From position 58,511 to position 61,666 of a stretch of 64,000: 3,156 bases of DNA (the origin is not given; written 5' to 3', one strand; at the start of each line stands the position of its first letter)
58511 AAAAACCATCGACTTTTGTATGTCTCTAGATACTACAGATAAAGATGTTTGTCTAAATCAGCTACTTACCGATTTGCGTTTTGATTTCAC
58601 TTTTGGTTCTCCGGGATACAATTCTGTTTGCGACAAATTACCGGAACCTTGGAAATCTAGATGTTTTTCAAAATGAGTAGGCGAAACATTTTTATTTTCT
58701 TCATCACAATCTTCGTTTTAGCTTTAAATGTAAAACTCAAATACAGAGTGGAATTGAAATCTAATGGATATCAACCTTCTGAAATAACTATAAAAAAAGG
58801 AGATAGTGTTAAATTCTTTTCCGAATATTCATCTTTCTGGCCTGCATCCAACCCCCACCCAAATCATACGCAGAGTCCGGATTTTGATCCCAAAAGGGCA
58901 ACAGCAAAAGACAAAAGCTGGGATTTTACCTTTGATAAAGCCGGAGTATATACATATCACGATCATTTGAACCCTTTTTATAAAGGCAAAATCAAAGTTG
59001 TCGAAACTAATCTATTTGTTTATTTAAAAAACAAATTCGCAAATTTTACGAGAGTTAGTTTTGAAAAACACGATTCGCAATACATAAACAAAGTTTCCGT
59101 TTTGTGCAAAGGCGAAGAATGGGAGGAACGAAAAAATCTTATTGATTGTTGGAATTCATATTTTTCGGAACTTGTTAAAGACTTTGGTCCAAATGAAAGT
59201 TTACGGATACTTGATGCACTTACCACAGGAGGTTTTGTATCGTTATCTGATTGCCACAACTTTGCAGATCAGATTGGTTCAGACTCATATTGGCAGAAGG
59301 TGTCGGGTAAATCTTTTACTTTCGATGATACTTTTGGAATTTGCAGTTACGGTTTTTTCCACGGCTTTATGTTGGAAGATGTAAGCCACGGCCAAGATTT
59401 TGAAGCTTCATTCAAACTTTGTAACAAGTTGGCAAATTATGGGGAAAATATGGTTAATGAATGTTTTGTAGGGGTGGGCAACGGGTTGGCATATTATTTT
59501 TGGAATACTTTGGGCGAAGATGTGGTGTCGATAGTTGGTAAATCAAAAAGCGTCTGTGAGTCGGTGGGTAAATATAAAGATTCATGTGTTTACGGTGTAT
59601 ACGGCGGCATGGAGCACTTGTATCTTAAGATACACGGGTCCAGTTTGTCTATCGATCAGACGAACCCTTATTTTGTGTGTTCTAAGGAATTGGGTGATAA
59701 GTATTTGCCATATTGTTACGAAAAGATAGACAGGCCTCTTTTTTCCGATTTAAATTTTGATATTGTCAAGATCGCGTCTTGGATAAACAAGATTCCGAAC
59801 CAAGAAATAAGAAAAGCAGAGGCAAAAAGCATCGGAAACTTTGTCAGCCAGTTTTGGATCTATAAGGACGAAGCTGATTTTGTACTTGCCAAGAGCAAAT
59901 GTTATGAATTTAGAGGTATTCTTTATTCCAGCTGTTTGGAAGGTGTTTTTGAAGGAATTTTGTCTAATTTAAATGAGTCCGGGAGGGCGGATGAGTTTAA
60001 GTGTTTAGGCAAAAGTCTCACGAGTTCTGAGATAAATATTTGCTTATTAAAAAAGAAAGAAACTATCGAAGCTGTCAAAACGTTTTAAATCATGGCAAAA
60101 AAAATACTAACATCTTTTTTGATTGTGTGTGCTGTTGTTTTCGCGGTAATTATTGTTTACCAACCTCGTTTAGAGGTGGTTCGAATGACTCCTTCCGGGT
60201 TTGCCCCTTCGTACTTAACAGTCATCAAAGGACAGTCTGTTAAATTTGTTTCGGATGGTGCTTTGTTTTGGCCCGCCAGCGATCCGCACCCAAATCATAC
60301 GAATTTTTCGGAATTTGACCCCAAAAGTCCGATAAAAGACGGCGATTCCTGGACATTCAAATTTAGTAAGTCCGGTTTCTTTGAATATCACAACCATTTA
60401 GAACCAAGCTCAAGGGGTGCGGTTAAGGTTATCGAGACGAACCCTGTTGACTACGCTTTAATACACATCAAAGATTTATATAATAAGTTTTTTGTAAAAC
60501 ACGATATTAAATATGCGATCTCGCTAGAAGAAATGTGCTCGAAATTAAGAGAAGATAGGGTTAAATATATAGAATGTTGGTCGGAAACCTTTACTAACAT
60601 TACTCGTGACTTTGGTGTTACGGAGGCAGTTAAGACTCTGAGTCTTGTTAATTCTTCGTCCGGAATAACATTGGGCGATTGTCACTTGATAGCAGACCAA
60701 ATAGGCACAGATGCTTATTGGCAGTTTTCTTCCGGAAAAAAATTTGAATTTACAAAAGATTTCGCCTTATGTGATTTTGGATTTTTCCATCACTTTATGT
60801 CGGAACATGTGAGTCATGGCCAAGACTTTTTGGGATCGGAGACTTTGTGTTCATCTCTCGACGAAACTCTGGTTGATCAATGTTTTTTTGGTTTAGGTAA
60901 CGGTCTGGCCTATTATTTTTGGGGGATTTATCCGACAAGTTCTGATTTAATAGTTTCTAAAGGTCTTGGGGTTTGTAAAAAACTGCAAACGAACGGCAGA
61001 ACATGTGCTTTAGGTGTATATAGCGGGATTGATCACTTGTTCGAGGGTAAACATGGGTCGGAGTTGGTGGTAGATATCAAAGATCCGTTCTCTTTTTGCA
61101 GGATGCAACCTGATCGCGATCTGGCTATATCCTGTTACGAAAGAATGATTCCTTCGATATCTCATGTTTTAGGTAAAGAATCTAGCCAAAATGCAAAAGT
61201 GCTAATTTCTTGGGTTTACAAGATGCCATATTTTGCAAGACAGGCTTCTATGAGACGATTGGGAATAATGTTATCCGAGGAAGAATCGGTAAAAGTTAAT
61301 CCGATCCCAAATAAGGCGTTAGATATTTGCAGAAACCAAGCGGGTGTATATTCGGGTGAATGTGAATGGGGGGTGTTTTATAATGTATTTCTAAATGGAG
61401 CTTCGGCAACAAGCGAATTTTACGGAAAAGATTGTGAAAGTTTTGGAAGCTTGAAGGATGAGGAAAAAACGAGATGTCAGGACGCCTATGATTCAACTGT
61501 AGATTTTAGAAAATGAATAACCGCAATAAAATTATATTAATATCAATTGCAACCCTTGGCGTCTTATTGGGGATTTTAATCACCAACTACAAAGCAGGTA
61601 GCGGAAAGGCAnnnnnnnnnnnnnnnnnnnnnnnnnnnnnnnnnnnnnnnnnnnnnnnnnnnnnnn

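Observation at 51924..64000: Tandem array of eight paralogous exported Cys/His-rich repeat proteins, a candidate undescribed family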

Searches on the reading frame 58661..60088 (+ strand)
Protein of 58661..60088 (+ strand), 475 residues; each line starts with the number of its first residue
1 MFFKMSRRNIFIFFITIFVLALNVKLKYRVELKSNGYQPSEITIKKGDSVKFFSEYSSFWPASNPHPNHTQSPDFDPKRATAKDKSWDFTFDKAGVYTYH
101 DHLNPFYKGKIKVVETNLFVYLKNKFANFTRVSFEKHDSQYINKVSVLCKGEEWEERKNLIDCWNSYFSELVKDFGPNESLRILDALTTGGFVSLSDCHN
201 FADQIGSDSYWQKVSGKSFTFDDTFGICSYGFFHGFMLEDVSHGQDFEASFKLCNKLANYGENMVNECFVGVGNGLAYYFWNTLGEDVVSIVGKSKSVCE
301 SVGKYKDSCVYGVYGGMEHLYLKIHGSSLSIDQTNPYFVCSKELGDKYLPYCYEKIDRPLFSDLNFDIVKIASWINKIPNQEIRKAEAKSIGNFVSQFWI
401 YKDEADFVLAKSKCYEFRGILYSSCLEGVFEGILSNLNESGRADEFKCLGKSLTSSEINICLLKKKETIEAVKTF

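Call 4: search_protein_families(library=pfam, proteins=[window:58661-60088:+], max_evalue=1)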
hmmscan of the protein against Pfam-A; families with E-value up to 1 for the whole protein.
window:58661-60088:+ (475 aa): 2 families
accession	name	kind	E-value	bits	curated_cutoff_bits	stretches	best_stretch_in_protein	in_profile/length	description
PF13473.12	Cupredoxin_1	-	8.7e-06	26.2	27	1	27-111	22-102/104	Cupredoxin-like domain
PF00127.26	Copper-bind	-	0.1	13.4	21.2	1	35-113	12-98/99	Copper binding proteins, plastocyanin/azurin family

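Call 8: search_protein_families(library=ncbifam, proteins=[window:58661-60088:+], max_evalue=1)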
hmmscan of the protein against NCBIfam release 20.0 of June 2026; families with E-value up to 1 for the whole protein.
window:58661-60088:+ (475 aa): 3 families
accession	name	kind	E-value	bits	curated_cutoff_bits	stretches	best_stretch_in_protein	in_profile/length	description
TIGR02657.1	amicyanin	equivalog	0.0013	19.1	110.2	1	36-113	7-82/83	amicyanin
TIGR02656.1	cyanin_plasto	equivalog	0.0097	16.3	87.85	1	34-100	11-83/99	plastocyanin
TIGR02375.1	pseudoazurin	equivalog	0.2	11.4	109.85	1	37-100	12-71/116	pseudoazurin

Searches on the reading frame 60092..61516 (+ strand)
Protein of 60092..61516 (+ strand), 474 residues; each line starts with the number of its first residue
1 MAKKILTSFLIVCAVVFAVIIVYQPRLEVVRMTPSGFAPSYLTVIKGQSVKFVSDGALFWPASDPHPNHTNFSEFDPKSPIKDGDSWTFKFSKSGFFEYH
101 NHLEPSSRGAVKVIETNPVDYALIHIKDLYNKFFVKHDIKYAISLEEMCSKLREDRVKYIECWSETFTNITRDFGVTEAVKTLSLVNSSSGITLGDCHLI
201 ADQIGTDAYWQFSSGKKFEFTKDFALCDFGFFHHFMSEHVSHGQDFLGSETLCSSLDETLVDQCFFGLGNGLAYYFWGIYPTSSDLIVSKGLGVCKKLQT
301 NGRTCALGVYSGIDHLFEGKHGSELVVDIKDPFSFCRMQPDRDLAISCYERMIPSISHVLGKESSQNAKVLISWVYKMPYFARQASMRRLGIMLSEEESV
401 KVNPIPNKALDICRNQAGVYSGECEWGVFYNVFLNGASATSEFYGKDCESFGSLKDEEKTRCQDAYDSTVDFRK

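Call 4: search_protein_families(library=pfam, proteins=[window:60092-61516:+], max_evalue=1)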
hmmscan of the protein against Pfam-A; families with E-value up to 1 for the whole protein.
window:60092-61516:+ (474 aa): 1 family
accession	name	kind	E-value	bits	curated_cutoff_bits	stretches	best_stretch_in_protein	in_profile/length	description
PF08032.17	SpoU_sub_bind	-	0.25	12.1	22.8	1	116-172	5-59/76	RNA 2'-O ribose methyltransferase substrate binding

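Call 8: search_protein_families(library=ncbifam, proteins=[window:60092-61516:+], max_evalue=1)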
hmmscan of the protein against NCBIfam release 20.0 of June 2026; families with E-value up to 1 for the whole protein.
window:60092-61516:+ (474 aa): 2 families
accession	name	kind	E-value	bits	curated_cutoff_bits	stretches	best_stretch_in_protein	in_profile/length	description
TIGR01339.1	phycocy_beta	equivalog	0.049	13.6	279.3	0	181-206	136-161/171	C-phycocyanin subunit beta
NF033072.0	NanU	exception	0.097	11.7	425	1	127-171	332-376/521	SusD family outer membrane lipoprotein NanU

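Call 25: find_homologous_proteins(query=A4, max_evalue=0.001)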
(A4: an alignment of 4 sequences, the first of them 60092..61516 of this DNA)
Query A4 (4 sequences) (474 aa, profile of the alignment): 16 proteins with E <= 0.001 among 5659 candidates.
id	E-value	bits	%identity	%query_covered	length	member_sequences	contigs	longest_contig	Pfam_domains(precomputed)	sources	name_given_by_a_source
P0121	9.1e-210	716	37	90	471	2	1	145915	PF13473.13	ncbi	-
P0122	3.3e-202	691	100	100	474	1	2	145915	-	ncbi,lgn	-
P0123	2.3e-151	523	36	94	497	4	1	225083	PF13473.13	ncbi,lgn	-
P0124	1.5e-139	484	52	98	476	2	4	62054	-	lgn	-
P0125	7.2e-139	482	51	93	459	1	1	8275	-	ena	-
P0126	8.1e-137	475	37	95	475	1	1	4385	-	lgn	-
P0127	9.6e-137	475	40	95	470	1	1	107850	-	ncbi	-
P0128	1.3e-129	451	47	98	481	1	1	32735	-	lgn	-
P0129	1.5e-128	448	41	99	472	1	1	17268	PF13473.13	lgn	-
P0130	2.0e-127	444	46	98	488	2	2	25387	PF13473.13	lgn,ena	-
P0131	5.1e-125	436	41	92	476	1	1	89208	-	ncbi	-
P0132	2.7e-120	421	38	98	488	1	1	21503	-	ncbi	-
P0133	4.3e-118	413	39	97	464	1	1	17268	-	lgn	-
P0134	6.7e-118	413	38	98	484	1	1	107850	-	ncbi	-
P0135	1.3e-111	392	46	85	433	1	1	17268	-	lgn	-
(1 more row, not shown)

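Call 80: find_encoding_contigs(protein=P0122, flank=10000, max_places=3)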
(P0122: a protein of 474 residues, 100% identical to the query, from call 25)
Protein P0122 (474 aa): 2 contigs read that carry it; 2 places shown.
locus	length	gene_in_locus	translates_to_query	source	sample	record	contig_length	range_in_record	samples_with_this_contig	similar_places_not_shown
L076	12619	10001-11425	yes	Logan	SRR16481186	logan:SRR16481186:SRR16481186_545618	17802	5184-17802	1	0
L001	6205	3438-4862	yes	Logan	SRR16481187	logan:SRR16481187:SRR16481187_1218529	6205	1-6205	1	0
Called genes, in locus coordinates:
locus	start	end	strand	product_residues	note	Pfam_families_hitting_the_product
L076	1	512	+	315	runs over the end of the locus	-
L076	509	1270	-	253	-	PF00560:LRR_1 (faint), PF23598:LRR_14 (weak), PF13855:LRR_8, PF23598:LRR_14, PF12799:LRR_4 (weak), PF13855:LRR_8, PF12799:LRR_4 (weak), PF13855:LRR_8 (weak), +1 more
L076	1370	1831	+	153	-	PF23951:DUF7282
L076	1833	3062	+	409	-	-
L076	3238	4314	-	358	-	PF01079:Hint (weak), PF05203:Hom_end_hint (weak), PF07591:PT-HINT, PF14890:Intein_splicing (faint)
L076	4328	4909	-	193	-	-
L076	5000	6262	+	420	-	-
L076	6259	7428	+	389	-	-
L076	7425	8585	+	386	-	-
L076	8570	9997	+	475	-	PF13473:Cupredoxin_1 (weak)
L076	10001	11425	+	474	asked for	-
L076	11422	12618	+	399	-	?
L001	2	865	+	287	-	?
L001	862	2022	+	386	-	-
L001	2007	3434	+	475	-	PF13473:Cupredoxin_1 (weak)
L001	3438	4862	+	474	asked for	-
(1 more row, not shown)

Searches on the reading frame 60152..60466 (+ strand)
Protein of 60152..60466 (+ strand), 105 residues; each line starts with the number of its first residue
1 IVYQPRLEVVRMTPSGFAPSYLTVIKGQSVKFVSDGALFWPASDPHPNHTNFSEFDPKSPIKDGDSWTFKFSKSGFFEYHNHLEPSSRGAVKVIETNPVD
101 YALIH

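Call 49: search_solved_structures(query=A5, max_evalue=1, show_alignments=3)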
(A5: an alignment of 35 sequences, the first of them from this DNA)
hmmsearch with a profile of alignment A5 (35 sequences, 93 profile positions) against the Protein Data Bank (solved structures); distinct sequences matched with E-value up to 1: 159 (the best 60 are shown).
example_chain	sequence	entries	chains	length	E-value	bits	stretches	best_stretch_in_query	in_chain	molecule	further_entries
9cck_A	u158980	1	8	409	7.9e-08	35.6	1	10-89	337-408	Copper-containing nitrite reductase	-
1sfd_A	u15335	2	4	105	4.8e-07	33.1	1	4-89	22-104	Amicyanin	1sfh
1sf3_A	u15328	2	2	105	1.1e-06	31.9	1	4-89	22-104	Amicyanin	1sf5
4p5r_A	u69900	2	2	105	1.5e-06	31.4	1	4-89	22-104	Amicyanin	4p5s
2qdv_A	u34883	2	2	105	2.6e-06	30.7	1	4-89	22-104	Amicyanin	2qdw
1mda_A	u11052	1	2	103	2.9e-06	30.6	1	4-89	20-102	AMICYANIN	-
1aac_A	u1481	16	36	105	3e-06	30.5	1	4-89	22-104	AMICYANIN | PROTEIN (AMICYANIN)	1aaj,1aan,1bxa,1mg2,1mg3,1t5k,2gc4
2idt_A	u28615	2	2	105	3.4e-06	30.3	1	4-89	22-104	Amicyanin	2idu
2idq_A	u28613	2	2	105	3.8e-06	30.2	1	4-89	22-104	Amicyanin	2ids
3rym_A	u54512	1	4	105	4e-06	30.1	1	4-89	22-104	Amicyanin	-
3ie9_A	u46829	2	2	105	4.5e-06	29.9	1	4-89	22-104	Amicyanin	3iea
2gb2_A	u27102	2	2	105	4.6e-06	29.9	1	4-89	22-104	Amicyanin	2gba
6hbe_A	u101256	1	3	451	7.4e-06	29.2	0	57-91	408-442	Copper-containing nitrite reductase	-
3ply_A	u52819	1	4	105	2.4e-05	27.6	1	4-89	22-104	Amicyanin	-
5fc9_A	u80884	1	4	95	0.0031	20.8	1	12-89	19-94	Blue (Type 1) copper domain protein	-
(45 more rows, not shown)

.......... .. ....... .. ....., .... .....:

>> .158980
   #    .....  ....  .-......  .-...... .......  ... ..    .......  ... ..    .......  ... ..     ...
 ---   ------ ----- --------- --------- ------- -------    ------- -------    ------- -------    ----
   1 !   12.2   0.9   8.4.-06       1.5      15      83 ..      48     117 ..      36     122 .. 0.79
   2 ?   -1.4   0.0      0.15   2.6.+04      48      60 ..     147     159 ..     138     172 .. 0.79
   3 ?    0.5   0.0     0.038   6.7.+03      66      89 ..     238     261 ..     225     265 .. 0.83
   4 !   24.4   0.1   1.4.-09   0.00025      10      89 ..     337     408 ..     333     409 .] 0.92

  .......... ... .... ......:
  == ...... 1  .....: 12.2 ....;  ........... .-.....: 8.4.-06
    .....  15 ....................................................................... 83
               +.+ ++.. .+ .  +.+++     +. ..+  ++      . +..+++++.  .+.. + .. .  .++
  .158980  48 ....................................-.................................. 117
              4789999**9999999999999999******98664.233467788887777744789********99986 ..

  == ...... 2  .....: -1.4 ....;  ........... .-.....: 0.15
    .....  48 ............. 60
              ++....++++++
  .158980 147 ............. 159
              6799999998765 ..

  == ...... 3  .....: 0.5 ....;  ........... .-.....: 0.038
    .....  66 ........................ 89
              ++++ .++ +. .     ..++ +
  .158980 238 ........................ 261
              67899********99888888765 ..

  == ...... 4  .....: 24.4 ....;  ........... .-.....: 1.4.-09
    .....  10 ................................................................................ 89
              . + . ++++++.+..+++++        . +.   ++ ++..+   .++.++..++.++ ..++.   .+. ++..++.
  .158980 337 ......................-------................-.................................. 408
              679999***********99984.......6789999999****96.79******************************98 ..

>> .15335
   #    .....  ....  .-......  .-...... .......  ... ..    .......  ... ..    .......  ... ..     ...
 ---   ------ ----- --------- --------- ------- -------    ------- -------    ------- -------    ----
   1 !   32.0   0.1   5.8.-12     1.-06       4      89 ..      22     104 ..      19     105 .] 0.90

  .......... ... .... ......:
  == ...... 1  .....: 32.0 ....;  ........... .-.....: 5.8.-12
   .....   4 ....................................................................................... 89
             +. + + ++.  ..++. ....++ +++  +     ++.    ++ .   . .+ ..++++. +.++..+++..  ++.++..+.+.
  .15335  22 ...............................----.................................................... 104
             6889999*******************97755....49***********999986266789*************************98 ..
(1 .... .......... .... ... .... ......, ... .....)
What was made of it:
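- On Cupredoxin fold (PF13473 Cupredoxin_1), N-terminal module of P5-P8 only: Profile against PDB: amicyanin 5e-7 (call 49).
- Closest known: HxH-type type-2/type-3 copper ligands of multicopper oxidases and NirK. Same: Weak profile matches to laccase L1-L2 regions and to a NirK domain (call 49).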
